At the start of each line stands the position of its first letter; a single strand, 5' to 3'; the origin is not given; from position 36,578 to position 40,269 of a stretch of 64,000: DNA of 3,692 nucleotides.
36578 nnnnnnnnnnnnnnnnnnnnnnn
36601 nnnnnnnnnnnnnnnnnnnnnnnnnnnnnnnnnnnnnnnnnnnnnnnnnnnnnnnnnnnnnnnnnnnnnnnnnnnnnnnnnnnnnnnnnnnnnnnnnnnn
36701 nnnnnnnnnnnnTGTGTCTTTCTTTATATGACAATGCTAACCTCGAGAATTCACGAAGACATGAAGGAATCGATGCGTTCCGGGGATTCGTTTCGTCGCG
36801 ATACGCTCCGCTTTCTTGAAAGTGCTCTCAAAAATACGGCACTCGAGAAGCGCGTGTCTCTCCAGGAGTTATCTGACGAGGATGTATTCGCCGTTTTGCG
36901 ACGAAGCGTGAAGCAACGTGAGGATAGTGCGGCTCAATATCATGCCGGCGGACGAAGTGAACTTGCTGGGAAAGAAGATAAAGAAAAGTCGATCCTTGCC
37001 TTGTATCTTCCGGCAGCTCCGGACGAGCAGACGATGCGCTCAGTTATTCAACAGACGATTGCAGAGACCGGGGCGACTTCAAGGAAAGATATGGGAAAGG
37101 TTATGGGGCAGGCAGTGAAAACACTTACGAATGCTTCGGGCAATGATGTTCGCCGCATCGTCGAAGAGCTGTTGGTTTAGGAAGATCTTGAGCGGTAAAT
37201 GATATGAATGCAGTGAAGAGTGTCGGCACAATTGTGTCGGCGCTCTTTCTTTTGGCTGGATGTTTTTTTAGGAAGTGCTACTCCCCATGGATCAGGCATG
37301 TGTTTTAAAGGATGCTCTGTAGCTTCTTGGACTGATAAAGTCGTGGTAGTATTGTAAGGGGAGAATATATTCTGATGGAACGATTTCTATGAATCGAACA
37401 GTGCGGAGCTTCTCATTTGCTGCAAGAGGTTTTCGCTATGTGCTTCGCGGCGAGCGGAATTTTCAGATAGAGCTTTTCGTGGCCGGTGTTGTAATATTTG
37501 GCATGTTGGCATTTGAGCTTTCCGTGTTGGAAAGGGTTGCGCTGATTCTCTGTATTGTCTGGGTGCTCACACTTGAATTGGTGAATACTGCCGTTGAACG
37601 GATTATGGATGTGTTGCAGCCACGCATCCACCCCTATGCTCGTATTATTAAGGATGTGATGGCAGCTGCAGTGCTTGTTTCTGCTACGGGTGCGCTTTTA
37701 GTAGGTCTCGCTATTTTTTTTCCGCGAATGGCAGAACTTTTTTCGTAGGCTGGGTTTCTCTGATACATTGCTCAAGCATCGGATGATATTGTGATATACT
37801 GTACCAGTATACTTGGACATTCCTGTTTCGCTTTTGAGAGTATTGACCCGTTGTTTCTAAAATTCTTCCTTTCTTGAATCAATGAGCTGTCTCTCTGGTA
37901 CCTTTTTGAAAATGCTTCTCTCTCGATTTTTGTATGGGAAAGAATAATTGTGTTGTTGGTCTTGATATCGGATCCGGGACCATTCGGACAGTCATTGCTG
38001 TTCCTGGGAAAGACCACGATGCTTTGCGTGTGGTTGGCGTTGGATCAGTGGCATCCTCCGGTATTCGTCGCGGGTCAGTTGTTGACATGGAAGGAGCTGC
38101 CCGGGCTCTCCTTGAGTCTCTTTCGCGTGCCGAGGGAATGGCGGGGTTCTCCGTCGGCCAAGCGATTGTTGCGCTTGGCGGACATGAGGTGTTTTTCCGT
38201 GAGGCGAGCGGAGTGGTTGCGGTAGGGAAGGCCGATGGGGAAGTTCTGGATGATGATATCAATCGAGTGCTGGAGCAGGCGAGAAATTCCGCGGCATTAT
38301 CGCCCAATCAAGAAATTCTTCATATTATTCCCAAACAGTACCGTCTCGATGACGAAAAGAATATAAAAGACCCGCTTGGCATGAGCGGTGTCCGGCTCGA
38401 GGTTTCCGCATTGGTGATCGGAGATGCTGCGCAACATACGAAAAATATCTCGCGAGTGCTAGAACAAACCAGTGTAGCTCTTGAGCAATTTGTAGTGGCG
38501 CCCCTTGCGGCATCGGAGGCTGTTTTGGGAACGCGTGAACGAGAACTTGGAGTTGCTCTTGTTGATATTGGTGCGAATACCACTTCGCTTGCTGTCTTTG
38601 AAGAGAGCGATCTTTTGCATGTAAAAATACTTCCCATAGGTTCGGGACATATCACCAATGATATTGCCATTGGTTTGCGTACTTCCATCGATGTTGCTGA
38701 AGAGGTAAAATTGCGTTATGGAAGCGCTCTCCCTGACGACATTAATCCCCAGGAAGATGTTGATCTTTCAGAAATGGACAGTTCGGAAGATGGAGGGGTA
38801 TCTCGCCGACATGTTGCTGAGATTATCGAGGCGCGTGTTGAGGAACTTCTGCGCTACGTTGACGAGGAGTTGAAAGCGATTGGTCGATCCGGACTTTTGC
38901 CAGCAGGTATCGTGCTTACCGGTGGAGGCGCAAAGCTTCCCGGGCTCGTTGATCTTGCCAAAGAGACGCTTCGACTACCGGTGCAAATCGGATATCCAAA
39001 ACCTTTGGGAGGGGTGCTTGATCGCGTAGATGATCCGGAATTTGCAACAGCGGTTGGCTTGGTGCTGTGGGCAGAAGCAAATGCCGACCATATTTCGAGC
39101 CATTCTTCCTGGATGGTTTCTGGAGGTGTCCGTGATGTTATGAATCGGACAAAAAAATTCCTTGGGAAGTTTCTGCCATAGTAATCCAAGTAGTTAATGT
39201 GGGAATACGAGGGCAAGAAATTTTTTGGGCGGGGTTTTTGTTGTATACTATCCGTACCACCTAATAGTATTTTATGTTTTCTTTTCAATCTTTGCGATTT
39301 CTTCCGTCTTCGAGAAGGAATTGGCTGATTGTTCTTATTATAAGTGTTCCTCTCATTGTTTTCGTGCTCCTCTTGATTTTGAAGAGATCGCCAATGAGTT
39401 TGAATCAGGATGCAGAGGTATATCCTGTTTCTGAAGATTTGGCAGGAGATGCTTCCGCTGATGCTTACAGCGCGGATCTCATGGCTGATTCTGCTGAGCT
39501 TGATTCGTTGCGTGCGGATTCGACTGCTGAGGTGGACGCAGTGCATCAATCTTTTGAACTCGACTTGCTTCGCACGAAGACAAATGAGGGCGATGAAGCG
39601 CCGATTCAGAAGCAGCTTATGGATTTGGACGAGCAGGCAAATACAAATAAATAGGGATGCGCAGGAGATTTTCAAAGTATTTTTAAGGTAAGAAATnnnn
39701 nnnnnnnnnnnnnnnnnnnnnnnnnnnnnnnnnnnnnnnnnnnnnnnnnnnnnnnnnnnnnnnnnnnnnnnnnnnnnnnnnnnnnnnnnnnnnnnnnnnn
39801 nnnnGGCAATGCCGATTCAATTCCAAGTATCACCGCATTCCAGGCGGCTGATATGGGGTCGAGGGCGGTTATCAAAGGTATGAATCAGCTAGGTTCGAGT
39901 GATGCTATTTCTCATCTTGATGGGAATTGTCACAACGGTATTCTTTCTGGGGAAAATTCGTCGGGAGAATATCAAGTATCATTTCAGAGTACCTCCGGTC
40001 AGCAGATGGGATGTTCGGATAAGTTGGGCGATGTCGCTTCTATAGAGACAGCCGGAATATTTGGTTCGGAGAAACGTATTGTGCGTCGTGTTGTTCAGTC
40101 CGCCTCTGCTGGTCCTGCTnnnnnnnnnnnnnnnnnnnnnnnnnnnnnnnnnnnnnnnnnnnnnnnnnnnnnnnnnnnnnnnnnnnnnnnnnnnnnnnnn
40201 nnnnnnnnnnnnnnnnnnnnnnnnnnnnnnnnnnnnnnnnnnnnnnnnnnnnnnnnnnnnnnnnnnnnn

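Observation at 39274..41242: Three-gene insertion between ftsA and ftsZ: acidic bitopic protein, secreted Gly/Ser/Cys-rich fibre-like protein, and a dedicated S26 signal peptidase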

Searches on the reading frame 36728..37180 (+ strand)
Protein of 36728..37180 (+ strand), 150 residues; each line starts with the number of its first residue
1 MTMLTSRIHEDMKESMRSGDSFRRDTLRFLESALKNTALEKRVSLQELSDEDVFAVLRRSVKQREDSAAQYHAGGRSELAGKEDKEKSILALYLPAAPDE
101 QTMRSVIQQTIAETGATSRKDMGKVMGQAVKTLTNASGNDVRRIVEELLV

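Call 3: search_protein_families(library=pfam, proteins=[window:36728-37180:+], max_evalue=0.1)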
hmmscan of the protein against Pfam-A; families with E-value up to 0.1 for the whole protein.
window:36728-37180:+ (150 aa): 2 families
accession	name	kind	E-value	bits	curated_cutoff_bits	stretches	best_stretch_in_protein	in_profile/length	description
PF09424.15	YqeY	-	8e-40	136.7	27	1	6-149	2-143/143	Yqey-like protein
PF22022.2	Phage_int_M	-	0.037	14.7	27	0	9-65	9-61/96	Phage integrase central domain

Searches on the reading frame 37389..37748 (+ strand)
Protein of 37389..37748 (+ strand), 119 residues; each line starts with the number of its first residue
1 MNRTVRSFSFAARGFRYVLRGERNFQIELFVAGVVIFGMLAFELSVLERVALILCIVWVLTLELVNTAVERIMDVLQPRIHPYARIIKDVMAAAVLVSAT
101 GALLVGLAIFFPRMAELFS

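Call 3: search_protein_families(library=pfam, proteins=[window:37389-37748:+], max_evalue=0.1)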
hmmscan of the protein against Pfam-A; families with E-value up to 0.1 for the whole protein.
window:37389-37748:+ (119 aa): 2 families
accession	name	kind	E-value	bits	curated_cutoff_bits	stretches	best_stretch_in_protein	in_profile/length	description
PF01219.24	DAGK_prokar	-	4.5e-30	104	22.3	1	10-110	2-102/102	Prokaryotic diacylglycerol kinase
PF24840.1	NTF2_SigF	-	0.088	13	25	0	69-106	132-169/170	SigF NTF2-like domain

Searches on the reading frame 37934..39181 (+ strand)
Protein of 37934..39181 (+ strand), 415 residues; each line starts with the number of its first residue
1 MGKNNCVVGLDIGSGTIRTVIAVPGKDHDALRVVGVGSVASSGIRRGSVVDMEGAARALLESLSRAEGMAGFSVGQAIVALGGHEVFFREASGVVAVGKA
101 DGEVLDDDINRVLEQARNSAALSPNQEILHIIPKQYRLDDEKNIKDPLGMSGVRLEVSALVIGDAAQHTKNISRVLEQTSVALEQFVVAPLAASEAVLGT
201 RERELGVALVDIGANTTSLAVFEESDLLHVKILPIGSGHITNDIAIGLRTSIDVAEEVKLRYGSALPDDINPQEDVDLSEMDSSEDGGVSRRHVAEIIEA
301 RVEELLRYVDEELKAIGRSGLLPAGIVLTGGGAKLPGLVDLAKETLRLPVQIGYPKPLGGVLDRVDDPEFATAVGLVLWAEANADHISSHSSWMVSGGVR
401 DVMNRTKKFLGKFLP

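Call 3: search_protein_families(library=pfam, proteins=[window:37934-39181:+], max_evalue=0.1)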
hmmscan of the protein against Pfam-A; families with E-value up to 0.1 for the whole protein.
window:37934-39181:+ (415 aa): 6 families
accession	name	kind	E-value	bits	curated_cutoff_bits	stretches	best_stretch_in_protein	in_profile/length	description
PF14450.12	FtsA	-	1.2e-41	142.5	31.8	2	208-375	1-127/127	Cell division protein FtsA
PF02491.25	SHS2_FTSA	-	1.5e-23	83.4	25.4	1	84-162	2-78/79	SHS2 domain inserted in FTSA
PF06723.19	MreB_Mbl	-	8e-11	41.8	27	1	204-353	144-304/327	MreB/Mbl protein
PF11104.14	PilM_2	-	1.7e-10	40.8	27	1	192-270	167-243/340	Type IV pilus assembly protein PilM;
PF06277.17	EutA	-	0.023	14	27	1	153-241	81-179/475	Ethanolamine utilisation protein EutA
PF21522.3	MreB-like_C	-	0.027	15.5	27.8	0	209-335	1-116/123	Archaeal actin homologue MreB-like, C-terminal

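Call 4: search_protein_families(library=ncbifam, proteins=[window:37934-39181:+], max_evalue=0.1)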
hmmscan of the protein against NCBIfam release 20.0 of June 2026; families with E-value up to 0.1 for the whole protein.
window:37934-39181:+ (415 aa): 14 families
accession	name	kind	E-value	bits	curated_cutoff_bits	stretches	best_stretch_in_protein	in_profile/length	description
TIGR01174.1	ftsA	equivalog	6.2e-110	367.8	175.85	1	7-378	2-370/371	cell division protein FtsA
NF007009.0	PRK09472.1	equivalog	5.2e-76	256.4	409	1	4-410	7-416/420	cell division protein FtsA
TIGR01175.1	pilM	subfamily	5.2e-14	52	133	2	178-378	164-345/348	type IV pilus assembly protein PilM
NF045709.1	Amuc_1101_fam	equivalog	1e-11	44.4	650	1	170-352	142-314/608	Amuc_1101 family PilM-like pilus complex protein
NF010539.0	PRK13927.1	subfamily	1.4e-09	37.4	293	1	204-353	150-311/339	rod shape-determining protein MreB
NF011660.0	PRK15080.1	equivalog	2.7e-09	36.7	182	1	165-261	106-197/277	ethanolamine utilization protein EutJ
TIGR00904.1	mreB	subfamily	3.9e-08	32.7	365.75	1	202-353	147-311/334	MreB/Mrl family cell shape determining protein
TIGR02529.1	EutJ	subfamily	8.9e-07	28.6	152.1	1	153-260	59-163/239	ethanolamine utilization protein EutJ family protein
NF010540.1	PRK13929.1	exception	7.5e-06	25.2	515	1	186-359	131-314/334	rod-share determining protein MreBH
NF040964.1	MamK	subfamily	0.003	16.7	400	1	292-379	245-318/335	MamK family actin-like protein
NF007994.0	PRK10719.1-5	equivalog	0.021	13.7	952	1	158-243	88-183/473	ethanolamine ammonia-lyase reactivating factor EutA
NF007992.0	PRK10719.1-3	equivalog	0.028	13.3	598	0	157-240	87-180/478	ethanolamine ammonia-lyase reactivating factor EutA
NF053533.1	salactin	equivalog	0.056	12.5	400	0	293-347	252-305/335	actin-like salactin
NF008673.0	PRK11678.1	equivalog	0.061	12.1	331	0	273-345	353-422/450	molecular chaperone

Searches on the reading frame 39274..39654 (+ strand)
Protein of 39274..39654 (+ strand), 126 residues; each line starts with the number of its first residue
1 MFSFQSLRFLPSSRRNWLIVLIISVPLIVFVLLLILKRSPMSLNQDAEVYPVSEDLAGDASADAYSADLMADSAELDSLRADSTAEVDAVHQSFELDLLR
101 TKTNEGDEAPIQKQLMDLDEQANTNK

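Call 3: search_protein_families(library=pfam, proteins=[window:39274-39654:+], max_evalue=0.1)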
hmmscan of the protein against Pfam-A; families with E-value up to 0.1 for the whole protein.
window:39274-39654:+ (126 aa): 0 families

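Call 4: search_protein_families(library=ncbifam, proteins=[window:39274-39654:+], max_evalue=0.1)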
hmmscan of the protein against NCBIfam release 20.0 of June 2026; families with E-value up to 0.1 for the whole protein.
window:39274-39654:+ (126 aa): 0 families

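Call 49: find_homologous_proteins(query=window:39274-39654:+, max_evalue=0.01)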
Query window:39274-39654:+ (126 aa): 2 proteins with E <= 0.01 among 55 candidates.
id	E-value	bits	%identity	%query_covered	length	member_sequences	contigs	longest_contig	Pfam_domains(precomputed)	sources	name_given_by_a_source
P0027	4.7e-44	167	100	68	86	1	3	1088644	-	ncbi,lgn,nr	ncbi:MAG: hypothetical protein IPK84_03925 [Candidatus Moraniibacteriota bacterium]|nr:MAG: hypothet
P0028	7.1e-8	51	36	96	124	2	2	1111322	-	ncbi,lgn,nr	ncbi:MAG: hypothetical protein IPJ67_00455 [Candidatus Moraniibacteriota bacterium]|nr:MAG: hypothet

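Call 81: search_protein_families(library=phrogs, proteins=[window:39274-39654:+], max_evalue=0.01)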
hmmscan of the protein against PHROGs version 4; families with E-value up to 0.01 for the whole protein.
window:39274-39654:+ (126 aa): 0 families

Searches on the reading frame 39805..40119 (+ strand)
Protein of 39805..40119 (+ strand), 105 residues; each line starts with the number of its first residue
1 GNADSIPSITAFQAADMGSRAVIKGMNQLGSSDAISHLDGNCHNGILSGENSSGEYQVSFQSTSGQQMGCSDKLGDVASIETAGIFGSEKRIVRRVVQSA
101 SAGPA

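Call 43: predict_structure(alignment_id=A4)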
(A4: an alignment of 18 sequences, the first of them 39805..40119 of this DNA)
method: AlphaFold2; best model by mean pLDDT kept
length: 105 residues; sequences in the alignment: 18
mean_pLDDT: 87.6   pTM: 0.78
mean pLDDT of the five models: 87.6, 86.8, 85.2, 84.8, 82.6
residues with pLDDT >= 90: 79; 70-90: 11; 50-70: 7; < 50: 8
segments of 3 or more residues with pLDDT < 50: 100-105
pLDDT, mean of each block of 10 residues (from residue 1): 61 95 94 96 97 95 95 96 92 81 39
secondary structure, 60 per line:
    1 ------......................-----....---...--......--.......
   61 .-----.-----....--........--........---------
elements in order: H7-28 E41-43 E46-51 E54-61 E79-86 E89-96

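Call 47: fold_search(model_id=the predicted structure, library=pdb)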
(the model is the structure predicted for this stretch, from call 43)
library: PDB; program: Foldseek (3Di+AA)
matches with E <= 10: 980; with E <= 0.001: 0
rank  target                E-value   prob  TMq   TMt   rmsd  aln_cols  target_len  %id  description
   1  8w90_F                1.5e-01  0.30  0.27  0.20   6.7        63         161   14  crystal structure of CD4-D1D2 with Nb457 (released 2024-09-04)
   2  8glk_D                2.7e-01  0.18  0.25  0.32   7.5        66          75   18  The Type 9 Secretion System dGldL peak II, NucA substrate bound complex (released 2024-01-31)
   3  3jwd_C                3.0e-01  0.18  0.23  0.14  10.6        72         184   14  Structure of HIV-1 gp120 with gp41-Interactive Region: Layered Architecture and Basis of Conformational Mobility (released 2009-12-29)
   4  4e5x_H                4.4e-01  0.15  0.23  0.25  11.7        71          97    6  Crystal structure of a complex between the human adenovirus type 2 E3-19K protein and MHC class I molecule HLA-A2/Tax (released 2012-10-10)
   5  1cdy                  5.0e-01  0.15  0.24  0.16   6.3        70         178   13  STRUCTURE OF T-CELL SURFACE GLYCOPROTEIN CD4 MUTANT WITH GLY 47 REPLACED BY SER (released 1997-04-01)
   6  3s5l_H                5.4e-01  0.16  0.28  0.19   6.9        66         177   14  Crystal structure of CD4 mutant bound to HLA-DR1 (released 2011-09-21)
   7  1cdu                  5.4e-01  0.16  0.26  0.18   6.5        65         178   15  STRUCTURE OF T-CELL SURFACE GLYCOPROTEIN CD4 MUTANT WITH PHE 43 REPLACED BY VAL (released 1997-04-01)
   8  1cdi                  5.4e-01  0.15  0.26  0.18   5.8        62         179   14  STRUCTURES OF AN HIV AND MHC BINDING FRAGMENT FROM HUMAN CD4 AS REFINED IN TWO CRYSTAL LATTICES (released 1994-04-30)
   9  4r2g_L                6.1e-01  0.12  0.27  0.19   8.3        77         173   16  Crystal Structure of PGT124 Fab bound to HIV-1 JRCSF gp120 core and to CD4 (released 2014-10-08)
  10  6leg_C                7.3e-01  0.20  0.32  0.07   9.8        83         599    8  Structure of E. coli beta-glucuronidase complex with uronic isofagomine (released 2021-01-27)
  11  2qad_F                7.3e-01  0.15  0.26  0.18   5.8        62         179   13  Structure of tyrosine-sulfated 412d antibody complexed with HIV-1 YU2 gp120 and CD4 (released 2007-09-25)
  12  3jwd_D                7.3e-01  0.13  0.24  0.16   9.7        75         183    9  Structure of HIV-1 gp120 with gp41-Interactive Region: Layered Architecture and Basis of Conformational Mobility (released 2009-12-29)
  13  6leg_A                7.8e-01  0.15  0.27  0.05  14.1        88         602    6  Structure of E. coli beta-glucuronidase complex with uronic isofagomine (released 2021-01-27)
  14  2b4c_C                7.8e-01  0.13  0.26  0.17   6.2        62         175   14  Crystal structure of HIV-1 JR-FL gp120 core protein containing the third variable region (V3) complexed with CD4 and t (released 2005-11-15)
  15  3s5l_G                7.8e-01  0.13  0.27  0.18   6.8        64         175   14  Crystal structure of CD4 mutant bound to HLA-DR1 (released 2011-09-21)
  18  5g25                  1.0e+00  0.18  0.38  0.44   5.2        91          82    9  Type IV-like pilin TTHA1218 from Thermus thermophilus (released 2016-09-14)
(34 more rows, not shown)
